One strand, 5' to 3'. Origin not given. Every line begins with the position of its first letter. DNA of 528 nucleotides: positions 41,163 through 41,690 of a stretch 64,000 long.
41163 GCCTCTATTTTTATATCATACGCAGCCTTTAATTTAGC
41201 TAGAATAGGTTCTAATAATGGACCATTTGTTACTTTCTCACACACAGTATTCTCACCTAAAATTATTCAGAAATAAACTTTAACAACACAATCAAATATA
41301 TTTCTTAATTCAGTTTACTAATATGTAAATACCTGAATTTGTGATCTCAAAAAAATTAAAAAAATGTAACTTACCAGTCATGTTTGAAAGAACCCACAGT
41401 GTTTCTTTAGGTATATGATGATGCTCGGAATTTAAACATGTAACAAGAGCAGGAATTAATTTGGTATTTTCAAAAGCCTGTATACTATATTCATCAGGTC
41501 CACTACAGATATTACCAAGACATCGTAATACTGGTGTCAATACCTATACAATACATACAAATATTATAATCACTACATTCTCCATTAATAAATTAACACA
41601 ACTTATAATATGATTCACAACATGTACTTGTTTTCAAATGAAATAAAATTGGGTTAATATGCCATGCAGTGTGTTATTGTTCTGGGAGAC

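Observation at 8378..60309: Family of satellite-carrying non-autonomous elements with hairpin-bearing conserved ends (five loci)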

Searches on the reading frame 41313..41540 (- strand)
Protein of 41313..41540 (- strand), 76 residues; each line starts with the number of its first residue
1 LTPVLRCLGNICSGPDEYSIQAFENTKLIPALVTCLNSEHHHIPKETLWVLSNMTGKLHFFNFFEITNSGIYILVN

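Call 51: search_protein_families(library=pfam, proteins=[window:41313-41540:-], max_evalue=0.01)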
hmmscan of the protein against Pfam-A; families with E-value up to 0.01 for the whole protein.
window:41313-41540:- (76 aa): 1 family
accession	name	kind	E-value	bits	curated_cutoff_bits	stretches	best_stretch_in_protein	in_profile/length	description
PF00514.29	Arm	-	8.4e-06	26.1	20.6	1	28-55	13-40/41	Armadillo/beta-catenin-like repeat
